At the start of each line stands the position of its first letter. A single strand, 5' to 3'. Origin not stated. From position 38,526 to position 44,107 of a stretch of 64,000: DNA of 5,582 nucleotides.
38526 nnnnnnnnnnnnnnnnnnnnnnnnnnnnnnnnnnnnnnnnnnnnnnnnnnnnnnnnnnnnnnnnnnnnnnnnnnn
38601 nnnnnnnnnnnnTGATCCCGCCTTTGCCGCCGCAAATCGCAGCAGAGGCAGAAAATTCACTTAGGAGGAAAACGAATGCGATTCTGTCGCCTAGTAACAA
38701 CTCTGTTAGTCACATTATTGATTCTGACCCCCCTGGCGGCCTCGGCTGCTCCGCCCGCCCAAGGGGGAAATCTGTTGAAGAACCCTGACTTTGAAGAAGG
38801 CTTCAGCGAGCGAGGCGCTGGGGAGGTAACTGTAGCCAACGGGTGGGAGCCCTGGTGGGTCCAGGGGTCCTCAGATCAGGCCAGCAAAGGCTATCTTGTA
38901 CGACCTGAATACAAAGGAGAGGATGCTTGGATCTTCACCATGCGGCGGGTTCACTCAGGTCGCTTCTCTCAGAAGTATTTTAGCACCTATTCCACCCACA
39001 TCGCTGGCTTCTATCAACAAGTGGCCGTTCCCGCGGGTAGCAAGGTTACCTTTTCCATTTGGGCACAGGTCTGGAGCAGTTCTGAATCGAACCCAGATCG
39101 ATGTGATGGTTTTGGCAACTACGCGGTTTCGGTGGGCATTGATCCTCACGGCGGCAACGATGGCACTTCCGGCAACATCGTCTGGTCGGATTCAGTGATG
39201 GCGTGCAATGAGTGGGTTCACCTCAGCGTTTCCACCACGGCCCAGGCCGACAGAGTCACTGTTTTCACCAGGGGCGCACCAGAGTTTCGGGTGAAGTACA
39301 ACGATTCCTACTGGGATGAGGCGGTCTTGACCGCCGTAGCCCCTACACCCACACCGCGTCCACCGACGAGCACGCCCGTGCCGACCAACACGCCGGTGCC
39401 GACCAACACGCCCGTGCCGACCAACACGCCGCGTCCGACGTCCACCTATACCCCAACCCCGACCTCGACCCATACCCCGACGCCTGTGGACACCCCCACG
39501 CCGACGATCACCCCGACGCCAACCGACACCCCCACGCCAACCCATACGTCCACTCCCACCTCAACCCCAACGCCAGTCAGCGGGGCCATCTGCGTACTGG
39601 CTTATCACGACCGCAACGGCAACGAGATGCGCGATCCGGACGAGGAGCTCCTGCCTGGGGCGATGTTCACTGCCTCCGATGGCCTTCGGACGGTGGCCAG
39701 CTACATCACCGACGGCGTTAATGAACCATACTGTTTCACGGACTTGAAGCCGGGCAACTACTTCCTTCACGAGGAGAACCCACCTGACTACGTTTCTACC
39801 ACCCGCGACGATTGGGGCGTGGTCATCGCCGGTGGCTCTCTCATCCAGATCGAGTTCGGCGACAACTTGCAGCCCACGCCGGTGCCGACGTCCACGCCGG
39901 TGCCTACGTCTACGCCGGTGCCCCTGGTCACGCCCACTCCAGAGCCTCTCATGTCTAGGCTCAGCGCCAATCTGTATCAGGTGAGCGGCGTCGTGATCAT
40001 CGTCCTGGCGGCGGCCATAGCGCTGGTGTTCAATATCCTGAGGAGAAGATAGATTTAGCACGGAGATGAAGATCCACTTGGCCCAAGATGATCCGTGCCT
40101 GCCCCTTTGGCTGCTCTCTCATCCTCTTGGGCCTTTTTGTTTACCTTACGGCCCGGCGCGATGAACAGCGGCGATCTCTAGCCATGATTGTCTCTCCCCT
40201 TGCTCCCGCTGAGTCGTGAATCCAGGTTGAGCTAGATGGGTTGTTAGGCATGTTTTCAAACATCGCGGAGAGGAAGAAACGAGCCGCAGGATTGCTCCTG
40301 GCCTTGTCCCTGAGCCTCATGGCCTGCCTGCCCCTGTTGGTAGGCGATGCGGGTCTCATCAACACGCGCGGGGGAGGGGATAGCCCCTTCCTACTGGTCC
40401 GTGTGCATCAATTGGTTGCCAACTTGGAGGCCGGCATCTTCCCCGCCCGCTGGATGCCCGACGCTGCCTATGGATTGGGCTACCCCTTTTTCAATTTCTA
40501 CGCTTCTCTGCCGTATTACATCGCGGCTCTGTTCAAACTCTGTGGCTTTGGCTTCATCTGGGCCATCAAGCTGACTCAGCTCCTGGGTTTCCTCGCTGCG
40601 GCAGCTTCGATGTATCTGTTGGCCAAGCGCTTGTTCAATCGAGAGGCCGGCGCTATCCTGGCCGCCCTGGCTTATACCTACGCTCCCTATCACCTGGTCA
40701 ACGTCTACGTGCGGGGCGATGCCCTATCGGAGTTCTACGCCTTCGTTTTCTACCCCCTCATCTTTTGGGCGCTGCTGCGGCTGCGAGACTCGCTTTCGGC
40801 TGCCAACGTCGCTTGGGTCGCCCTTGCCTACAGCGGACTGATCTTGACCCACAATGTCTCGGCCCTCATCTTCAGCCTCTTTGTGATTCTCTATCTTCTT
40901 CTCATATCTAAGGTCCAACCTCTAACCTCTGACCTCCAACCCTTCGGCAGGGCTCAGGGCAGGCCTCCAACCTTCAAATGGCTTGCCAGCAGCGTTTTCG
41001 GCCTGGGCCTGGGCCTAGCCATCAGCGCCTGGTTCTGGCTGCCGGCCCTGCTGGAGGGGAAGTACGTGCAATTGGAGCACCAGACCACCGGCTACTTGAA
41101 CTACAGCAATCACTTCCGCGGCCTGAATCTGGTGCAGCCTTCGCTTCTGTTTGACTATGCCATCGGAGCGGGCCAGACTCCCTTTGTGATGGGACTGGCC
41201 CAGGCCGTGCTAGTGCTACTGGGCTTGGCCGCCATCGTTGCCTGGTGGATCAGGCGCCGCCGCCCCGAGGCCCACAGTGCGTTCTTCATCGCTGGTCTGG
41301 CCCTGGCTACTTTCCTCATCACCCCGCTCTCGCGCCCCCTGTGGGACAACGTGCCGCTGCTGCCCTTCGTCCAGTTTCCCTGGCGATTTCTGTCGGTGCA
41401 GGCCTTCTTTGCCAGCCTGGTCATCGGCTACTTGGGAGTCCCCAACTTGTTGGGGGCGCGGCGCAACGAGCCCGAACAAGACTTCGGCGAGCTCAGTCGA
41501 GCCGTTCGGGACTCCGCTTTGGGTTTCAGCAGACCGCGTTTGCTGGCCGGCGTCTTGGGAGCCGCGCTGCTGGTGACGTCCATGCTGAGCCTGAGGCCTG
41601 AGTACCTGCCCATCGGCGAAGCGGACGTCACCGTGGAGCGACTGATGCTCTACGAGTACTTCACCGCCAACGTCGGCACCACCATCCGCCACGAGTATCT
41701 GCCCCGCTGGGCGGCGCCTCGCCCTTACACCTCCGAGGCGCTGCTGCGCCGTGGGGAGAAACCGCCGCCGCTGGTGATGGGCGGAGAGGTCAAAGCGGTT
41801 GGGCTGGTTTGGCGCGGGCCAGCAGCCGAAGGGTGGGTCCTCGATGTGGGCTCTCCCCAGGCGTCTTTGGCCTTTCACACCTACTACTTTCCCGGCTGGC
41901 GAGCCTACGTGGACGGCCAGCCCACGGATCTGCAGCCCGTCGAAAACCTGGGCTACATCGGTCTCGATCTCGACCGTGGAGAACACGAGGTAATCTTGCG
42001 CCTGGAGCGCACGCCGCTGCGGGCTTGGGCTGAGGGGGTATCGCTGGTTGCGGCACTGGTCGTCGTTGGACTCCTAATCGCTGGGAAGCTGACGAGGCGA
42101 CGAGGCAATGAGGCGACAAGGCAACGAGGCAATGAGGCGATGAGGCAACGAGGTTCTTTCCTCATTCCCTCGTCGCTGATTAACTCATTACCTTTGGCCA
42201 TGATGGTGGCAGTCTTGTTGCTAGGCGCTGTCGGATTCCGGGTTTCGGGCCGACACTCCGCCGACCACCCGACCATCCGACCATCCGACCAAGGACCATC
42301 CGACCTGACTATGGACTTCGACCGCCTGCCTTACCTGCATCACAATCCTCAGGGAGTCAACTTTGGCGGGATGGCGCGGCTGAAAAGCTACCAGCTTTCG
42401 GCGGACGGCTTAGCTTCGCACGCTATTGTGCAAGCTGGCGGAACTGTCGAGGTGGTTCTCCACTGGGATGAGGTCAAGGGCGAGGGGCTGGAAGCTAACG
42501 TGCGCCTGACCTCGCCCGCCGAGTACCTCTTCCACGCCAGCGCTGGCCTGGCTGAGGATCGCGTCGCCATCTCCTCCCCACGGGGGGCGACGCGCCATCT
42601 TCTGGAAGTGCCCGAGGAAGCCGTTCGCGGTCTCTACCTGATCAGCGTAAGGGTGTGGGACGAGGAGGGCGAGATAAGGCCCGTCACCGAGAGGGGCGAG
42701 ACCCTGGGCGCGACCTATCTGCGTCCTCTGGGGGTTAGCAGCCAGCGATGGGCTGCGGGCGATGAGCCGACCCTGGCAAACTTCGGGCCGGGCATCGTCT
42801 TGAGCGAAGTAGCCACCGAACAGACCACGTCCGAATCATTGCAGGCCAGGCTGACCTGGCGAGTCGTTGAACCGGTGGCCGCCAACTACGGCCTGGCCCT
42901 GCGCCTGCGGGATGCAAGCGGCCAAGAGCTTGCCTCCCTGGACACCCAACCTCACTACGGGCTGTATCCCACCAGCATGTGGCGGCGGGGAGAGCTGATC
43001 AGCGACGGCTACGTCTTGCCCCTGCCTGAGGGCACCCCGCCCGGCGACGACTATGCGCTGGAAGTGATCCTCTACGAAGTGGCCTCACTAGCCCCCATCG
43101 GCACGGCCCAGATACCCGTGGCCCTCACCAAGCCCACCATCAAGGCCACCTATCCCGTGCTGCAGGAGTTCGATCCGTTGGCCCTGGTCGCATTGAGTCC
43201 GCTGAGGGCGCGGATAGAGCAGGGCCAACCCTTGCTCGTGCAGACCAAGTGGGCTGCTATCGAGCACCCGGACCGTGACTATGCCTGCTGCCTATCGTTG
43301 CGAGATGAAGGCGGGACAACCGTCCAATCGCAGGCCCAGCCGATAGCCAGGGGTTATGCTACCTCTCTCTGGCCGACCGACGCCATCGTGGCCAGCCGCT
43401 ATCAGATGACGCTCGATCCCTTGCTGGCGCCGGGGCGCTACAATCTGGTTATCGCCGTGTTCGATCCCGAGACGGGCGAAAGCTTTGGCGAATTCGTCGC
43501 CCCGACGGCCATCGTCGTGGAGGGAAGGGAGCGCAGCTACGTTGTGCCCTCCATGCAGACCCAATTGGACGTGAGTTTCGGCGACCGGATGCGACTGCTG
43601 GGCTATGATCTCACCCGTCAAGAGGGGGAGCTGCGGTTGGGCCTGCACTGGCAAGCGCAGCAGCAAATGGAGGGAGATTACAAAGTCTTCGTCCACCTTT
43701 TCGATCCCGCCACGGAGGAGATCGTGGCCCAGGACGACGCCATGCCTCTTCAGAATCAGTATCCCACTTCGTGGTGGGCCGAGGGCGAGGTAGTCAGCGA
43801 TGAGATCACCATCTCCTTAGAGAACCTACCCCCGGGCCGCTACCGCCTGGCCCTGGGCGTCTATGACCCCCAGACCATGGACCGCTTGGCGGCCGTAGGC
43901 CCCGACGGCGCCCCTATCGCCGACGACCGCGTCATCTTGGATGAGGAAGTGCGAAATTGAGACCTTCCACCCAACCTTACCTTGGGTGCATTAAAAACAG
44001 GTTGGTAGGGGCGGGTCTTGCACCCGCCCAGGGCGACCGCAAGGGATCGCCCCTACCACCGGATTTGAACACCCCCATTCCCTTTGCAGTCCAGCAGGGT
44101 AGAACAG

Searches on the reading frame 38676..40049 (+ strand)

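Call 34: search_protein_families(library=pfam, proteins=[window:38676-40049:+], max_evalue=0.00001)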
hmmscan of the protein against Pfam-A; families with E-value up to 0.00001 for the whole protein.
window:38676-40049:+ (458 aa): 1 family
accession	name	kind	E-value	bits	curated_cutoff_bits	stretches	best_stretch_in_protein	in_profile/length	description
PF17210.9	SdrD_B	-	3e-06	27.8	29.7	0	309-378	7-76/112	SdrD B-like domain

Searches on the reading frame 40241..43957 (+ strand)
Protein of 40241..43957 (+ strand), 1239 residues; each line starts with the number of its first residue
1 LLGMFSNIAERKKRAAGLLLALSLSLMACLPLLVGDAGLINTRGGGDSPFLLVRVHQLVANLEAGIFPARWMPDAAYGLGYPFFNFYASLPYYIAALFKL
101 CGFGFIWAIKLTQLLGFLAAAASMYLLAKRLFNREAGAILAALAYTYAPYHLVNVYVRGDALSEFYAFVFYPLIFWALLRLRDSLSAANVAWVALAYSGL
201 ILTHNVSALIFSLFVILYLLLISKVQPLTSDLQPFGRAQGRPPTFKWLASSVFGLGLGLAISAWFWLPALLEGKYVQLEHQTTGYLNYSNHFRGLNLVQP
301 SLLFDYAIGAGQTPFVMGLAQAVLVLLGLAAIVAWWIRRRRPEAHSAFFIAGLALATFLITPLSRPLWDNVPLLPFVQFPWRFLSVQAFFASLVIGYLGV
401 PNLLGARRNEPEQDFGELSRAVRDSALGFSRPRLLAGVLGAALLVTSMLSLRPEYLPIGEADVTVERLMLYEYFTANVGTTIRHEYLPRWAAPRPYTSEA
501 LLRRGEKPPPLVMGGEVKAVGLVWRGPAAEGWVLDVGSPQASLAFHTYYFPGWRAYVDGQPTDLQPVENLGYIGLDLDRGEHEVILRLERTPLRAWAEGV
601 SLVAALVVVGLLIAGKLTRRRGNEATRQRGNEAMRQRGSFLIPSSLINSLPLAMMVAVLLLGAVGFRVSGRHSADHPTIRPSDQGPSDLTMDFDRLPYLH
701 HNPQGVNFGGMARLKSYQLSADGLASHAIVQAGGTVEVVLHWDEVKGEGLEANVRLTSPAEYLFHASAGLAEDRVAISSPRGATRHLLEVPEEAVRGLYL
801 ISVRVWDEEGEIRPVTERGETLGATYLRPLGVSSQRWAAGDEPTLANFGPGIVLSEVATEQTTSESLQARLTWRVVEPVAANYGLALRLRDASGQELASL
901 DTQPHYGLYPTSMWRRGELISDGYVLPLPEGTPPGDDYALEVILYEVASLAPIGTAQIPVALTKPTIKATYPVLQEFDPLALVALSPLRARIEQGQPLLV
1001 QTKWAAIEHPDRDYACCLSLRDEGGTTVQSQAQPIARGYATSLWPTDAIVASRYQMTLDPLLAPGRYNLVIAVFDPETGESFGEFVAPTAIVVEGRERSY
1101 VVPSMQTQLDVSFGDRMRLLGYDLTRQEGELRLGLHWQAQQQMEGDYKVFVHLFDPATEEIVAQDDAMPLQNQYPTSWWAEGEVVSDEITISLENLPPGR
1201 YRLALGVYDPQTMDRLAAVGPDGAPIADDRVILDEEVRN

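Call 34: search_protein_families(library=pfam, proteins=[window:40241-43957:+], max_evalue=0.00001)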
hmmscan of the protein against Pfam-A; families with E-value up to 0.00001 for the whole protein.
window:40241-43957:+ (1239 aa): 1 family
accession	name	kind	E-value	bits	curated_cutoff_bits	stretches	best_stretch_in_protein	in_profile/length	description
PF10131.15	PTPS_related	-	2.1e-09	36.9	26.4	1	84-400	1-281/621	6-pyruvoyl-tetrahydropterin synthase related domain; membrane protein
